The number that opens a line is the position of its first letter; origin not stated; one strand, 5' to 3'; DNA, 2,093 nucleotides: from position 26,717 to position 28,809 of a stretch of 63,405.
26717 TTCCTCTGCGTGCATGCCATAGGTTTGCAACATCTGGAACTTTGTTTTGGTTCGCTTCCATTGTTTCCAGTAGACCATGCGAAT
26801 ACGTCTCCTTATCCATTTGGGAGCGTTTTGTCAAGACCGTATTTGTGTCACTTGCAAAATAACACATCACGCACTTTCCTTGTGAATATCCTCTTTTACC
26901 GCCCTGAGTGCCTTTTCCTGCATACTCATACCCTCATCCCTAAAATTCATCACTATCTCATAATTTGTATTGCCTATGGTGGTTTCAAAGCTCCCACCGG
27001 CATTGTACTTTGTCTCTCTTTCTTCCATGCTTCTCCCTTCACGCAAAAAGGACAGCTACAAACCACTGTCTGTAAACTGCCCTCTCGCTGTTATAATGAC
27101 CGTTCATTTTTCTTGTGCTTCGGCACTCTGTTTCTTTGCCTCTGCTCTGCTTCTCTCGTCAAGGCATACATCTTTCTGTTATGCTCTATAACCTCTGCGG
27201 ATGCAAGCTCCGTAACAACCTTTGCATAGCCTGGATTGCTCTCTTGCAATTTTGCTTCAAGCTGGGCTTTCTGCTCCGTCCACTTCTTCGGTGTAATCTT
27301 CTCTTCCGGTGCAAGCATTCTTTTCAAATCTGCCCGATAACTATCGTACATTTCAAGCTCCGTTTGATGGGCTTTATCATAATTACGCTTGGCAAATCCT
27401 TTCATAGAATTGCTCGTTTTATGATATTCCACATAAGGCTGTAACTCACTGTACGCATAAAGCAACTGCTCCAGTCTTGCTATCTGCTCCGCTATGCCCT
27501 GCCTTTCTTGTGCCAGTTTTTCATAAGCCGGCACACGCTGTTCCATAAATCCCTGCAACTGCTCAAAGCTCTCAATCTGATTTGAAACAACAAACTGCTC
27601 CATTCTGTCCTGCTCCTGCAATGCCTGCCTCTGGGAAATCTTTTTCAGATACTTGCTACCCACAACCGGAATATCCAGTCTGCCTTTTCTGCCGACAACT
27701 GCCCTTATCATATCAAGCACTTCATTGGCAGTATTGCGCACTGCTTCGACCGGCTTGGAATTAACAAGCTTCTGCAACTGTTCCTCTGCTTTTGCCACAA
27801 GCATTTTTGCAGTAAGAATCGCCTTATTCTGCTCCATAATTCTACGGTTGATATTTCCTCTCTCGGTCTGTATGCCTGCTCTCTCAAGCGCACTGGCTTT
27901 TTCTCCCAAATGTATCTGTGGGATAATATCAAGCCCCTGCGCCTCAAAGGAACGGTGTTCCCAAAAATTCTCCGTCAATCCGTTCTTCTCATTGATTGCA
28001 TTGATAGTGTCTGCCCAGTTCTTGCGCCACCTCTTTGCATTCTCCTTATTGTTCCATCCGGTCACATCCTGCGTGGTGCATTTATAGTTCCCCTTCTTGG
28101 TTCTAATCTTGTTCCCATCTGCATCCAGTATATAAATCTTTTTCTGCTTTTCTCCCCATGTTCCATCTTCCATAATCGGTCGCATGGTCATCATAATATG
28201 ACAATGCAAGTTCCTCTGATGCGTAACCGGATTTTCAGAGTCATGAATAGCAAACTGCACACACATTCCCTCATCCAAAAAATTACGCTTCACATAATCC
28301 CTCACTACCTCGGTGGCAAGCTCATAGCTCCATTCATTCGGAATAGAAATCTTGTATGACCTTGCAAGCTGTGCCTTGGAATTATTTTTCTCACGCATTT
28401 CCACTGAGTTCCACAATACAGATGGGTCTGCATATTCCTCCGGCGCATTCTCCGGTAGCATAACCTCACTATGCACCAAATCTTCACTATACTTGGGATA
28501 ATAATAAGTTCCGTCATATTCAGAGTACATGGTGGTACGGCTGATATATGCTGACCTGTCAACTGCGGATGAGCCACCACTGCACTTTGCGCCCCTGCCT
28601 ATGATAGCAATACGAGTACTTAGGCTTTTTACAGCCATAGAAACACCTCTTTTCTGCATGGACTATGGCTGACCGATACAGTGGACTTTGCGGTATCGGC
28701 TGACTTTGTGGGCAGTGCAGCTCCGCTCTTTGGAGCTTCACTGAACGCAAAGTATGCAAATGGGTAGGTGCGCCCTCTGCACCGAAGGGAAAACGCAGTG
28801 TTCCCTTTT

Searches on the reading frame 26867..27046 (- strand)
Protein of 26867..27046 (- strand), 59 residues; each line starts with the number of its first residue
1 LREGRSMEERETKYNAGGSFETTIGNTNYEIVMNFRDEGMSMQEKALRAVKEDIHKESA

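Call 8: search_protein_families(library=pfam, proteins=[window:26867-27046:-], max_evalue=0.01)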
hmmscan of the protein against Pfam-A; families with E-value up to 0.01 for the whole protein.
window:26867-27046:- (59 aa): 0 families

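Call 12: search_protein_families(library=ncbifam, proteins=[window:26867-27046:-], max_evalue=0.01)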
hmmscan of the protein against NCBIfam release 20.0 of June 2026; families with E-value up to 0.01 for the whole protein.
window:26867-27046:- (59 aa): 0 families

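Call 20: find_encoding_contigs(protein=window:26867-27028:-, flank=3000, max_places=10)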
Protein window:26867-27028:- (53 aa): 23 contigs read that carry it; 10 places shown.
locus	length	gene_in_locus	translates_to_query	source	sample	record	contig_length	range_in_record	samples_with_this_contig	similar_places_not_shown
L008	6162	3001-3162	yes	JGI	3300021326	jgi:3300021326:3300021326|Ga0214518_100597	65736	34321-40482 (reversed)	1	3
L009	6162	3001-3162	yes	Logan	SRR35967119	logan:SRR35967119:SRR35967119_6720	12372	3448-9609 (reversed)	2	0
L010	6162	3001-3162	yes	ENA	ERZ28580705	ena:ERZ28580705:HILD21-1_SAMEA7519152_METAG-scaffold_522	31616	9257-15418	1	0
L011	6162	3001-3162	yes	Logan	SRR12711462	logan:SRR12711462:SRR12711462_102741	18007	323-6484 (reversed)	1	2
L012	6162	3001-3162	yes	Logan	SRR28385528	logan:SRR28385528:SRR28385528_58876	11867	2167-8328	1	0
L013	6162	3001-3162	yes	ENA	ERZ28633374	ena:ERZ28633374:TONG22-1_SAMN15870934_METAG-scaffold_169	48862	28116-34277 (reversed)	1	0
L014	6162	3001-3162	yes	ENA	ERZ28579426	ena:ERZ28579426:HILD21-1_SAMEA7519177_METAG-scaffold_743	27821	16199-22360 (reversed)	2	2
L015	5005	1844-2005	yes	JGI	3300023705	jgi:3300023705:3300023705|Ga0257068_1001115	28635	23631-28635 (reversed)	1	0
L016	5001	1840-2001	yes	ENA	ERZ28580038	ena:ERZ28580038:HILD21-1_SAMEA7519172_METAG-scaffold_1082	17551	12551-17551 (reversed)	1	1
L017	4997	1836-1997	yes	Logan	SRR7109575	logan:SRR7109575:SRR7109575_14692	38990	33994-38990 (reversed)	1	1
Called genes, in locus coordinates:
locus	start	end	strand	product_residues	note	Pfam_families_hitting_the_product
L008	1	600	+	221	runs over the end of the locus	PF01209:Ubie_methyltran, PF13489:Methyltransf_23, PF05175:MTS, PF03848:TehB, PF13649:Methyltransf_25, PF13847:Methyltransf_31, PF08241:Methyltransf_11, PF08242:Methyltransf_12, +1 more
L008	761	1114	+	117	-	-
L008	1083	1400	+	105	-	-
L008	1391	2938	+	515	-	PF03389:MobA_MobL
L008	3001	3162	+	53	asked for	-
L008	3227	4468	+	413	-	PF02534:T4SS-DNA_transf, PF10412:TrwB_AAD_bind, PF12696:TraG-D_C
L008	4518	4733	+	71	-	PF12750:Maff2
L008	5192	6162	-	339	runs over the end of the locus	-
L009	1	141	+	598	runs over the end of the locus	PF00144:Beta-lactamase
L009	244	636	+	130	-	-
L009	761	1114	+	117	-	-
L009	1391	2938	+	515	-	PF03389:MobA_MobL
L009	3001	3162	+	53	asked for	-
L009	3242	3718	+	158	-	PF02534:T4SS-DNA_transf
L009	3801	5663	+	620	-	PF00239:Resolvase, PF07508:Recombinase, PF13408:Zn_ribbon_recom, PF14287:DUF4368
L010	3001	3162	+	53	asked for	-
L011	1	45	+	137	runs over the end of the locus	PF12120:Arr-ms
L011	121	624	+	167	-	PF00857:Isochorismatase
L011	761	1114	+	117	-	-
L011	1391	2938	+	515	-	PF03389:MobA_MobL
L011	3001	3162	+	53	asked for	-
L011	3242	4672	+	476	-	PF02534:T4SS-DNA_transf, PF10412:TrwB_AAD_bind, PF12696:TraG-D_C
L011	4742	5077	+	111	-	PF12750:Maff2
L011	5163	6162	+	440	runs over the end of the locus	?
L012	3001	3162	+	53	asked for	-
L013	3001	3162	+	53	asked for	-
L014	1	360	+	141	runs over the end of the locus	PF12844:HTH_19, PF13560:HTH_31, PF01381:HTH_3, PF13443:HTH_26 (weak)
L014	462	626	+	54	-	-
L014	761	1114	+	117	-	-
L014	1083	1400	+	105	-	-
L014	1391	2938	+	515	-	PF03389:MobA_MobL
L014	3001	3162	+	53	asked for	-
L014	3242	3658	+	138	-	PF02534:T4SS-DNA_transf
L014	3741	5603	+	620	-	PF00239:Resolvase, PF07508:Recombinase, PF13408:Zn_ribbon_recom, PF14287:DUF4368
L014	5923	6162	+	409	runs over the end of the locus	-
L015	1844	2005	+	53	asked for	-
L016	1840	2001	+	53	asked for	-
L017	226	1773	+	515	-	PF03389:MobA_MobL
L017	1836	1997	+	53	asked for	-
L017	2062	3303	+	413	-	PF02534:T4SS-DNA_transf, PF10412:TrwB_AAD_bind, PF12696:TraG-D_C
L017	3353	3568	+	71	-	PF12750:Maff2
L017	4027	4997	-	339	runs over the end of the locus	-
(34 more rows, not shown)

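Call 62: search_protein_families(library=pfam, proteins=[window:26867-27028:-], max_evalue=1)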
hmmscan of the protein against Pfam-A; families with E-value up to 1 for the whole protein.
window:26867-27028:- (53 aa): 0 families

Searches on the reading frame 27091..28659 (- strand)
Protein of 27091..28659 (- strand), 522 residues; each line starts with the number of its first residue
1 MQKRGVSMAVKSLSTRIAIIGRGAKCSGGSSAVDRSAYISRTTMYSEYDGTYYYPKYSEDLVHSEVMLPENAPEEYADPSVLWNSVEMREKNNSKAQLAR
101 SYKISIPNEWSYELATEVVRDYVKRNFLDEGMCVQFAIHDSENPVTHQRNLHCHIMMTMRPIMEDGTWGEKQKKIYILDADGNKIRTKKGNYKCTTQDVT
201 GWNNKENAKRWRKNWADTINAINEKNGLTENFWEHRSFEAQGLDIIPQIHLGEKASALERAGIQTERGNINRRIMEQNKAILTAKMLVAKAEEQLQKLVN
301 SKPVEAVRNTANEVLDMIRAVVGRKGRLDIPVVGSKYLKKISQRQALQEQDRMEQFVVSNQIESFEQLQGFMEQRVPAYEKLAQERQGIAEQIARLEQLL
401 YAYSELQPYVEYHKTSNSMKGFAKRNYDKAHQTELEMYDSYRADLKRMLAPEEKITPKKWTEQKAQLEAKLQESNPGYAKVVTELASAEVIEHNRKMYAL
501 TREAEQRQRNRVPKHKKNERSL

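Call 8: search_protein_families(library=pfam, proteins=[window:27091-28659:-], max_evalue=0.01)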
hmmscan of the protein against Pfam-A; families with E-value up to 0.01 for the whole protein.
window:27091-28659:- (522 aa): 1 family
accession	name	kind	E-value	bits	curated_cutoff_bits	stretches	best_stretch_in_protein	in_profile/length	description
PF03389.21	MobA_MobL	-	1.6e-69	234.5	26.7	1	31-260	2-223/224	MobA/MobL family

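Call 12: search_protein_families(library=ncbifam, proteins=[window:27091-28659:-], max_evalue=0.01)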
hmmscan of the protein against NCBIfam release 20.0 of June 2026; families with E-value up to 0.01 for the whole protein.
window:27091-28659:- (522 aa): 4 families
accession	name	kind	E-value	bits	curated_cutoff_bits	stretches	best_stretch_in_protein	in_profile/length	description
NF041496.1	MobQ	equivalog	2.1e-51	174.5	200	1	25-241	12-197/197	MobQ family relaxase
TIGR02768.1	TraA_Ti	equivalog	4.7e-47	160.7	590.45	1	19-308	10-269/751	Ti-type conjugative transfer relaxase TraA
NF010464.0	PRK13889.1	subfamily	4.2e-40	137.5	1015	2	17-173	8-157/992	conjugal transfer relaxase TraA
NF010402.0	PRK13826.1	subfamily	2e-30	105.4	1317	1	18-304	9-287/1102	Dtr system oriT relaxase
